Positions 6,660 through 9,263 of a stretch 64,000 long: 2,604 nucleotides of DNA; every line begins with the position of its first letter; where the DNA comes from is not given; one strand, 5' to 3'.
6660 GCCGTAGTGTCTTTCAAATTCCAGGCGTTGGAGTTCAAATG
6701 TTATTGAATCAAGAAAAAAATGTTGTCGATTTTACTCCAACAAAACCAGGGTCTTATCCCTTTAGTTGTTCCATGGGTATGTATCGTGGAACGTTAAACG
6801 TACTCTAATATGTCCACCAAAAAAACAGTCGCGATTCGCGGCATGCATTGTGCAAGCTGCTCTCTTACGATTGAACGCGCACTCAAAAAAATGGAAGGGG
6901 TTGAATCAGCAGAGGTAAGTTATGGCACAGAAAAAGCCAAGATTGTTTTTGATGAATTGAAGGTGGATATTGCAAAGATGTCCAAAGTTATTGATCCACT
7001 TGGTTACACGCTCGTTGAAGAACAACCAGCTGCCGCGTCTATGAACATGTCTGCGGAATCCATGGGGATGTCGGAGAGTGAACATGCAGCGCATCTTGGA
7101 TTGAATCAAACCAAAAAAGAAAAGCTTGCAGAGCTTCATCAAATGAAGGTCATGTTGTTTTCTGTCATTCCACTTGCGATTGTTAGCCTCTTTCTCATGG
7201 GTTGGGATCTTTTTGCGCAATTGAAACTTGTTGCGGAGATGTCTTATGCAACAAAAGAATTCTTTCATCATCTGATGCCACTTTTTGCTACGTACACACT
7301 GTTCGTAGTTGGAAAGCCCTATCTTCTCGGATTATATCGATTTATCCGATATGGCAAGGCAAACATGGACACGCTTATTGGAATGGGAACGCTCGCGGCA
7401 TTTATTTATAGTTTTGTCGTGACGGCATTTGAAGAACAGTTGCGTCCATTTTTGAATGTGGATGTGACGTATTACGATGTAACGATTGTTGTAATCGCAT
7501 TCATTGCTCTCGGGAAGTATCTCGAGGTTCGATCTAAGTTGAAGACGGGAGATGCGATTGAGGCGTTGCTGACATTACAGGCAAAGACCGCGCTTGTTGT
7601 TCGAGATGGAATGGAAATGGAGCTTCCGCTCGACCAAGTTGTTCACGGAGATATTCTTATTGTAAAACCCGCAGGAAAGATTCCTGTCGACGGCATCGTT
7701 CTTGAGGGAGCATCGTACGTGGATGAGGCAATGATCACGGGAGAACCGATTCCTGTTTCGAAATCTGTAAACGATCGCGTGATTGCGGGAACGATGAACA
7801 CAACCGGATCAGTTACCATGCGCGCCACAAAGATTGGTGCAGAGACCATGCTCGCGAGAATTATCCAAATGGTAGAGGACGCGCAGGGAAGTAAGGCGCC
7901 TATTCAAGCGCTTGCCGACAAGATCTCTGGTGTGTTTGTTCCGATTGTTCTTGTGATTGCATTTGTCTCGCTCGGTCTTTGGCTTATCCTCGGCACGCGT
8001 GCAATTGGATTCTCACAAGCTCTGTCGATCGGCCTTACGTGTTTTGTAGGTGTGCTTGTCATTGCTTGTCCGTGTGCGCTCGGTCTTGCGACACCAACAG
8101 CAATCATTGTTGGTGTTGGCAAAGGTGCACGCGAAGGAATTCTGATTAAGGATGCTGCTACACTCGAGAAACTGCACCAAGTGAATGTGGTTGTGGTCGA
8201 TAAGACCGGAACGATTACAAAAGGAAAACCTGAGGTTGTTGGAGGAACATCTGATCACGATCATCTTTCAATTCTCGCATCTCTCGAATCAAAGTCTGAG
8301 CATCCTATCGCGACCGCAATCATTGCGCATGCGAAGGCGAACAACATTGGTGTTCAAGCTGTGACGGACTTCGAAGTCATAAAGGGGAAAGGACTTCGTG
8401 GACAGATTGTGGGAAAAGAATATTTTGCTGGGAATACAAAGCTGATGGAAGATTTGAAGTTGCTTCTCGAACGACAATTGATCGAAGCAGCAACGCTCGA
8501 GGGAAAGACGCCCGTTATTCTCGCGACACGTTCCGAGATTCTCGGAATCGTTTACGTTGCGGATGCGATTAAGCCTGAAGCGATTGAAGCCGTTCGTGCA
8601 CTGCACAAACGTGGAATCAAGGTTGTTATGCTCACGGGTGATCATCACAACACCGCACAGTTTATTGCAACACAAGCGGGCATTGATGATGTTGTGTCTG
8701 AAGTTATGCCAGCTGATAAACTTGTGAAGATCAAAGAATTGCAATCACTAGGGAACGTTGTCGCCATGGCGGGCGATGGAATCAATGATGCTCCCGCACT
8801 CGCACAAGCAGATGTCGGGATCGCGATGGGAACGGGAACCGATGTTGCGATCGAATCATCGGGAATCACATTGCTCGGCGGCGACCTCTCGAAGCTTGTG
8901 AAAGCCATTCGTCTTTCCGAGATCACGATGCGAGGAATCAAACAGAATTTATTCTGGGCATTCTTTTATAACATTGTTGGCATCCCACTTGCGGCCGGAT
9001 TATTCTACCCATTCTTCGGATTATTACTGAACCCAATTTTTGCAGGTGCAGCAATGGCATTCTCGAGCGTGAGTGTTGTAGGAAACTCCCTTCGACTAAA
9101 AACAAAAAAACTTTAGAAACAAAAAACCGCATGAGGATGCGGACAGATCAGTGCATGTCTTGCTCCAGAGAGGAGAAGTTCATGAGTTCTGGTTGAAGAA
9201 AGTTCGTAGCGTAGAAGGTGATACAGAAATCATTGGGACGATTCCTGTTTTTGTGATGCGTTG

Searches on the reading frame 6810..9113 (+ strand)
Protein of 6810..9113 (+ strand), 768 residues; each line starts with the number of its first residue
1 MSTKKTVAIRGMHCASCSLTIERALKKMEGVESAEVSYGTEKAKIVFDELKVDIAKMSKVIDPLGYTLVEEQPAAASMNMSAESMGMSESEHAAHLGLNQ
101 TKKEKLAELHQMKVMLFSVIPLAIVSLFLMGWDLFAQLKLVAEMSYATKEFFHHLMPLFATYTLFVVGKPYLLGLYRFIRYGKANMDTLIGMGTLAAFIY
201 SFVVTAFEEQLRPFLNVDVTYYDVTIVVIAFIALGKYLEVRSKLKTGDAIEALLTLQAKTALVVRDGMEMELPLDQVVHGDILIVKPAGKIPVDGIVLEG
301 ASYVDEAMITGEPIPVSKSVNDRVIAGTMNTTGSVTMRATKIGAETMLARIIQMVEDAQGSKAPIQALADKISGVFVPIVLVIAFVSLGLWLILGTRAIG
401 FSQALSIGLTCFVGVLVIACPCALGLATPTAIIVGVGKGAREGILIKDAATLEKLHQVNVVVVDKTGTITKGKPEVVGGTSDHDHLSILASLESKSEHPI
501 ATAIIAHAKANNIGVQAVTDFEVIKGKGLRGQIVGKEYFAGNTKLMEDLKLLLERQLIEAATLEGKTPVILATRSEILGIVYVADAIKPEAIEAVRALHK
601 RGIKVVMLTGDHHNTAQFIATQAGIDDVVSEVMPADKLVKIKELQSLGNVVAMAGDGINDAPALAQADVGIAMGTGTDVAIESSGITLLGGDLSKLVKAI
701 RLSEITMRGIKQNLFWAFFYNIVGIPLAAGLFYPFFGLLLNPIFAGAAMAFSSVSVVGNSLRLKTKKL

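Call 29: search_protein_families(library=pfam, proteins=[window:6810-9113:+], max_evalue=0.00001)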
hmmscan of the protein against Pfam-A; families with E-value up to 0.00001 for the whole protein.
window:6810-9113:+ (768 aa): 5 families
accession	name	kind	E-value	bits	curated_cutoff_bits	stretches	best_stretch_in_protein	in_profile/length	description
PF00122.25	E1-E2_ATPase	-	1.4e-54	184.8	28.1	1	256-441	2-180/181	E1-E2 ATPase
PF00702.32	Hydrolase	-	3.7e-36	125.7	26.4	1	459-668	2-191/191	haloacid dehalogenase-like hydrolase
PF00403.32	HMA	-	8.8e-15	55.3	24.8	1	6-67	1-62/62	Heavy-metal-associated domain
PF08282.18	Hydrolase_3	-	1.2e-06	29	20.9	0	649-682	204-237/255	haloacid dehalogenase-like hydrolase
PF12710.13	HAD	-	8.3e-06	26.8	27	0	556-664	55-188/189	haloacid dehalogenase-like hydrolase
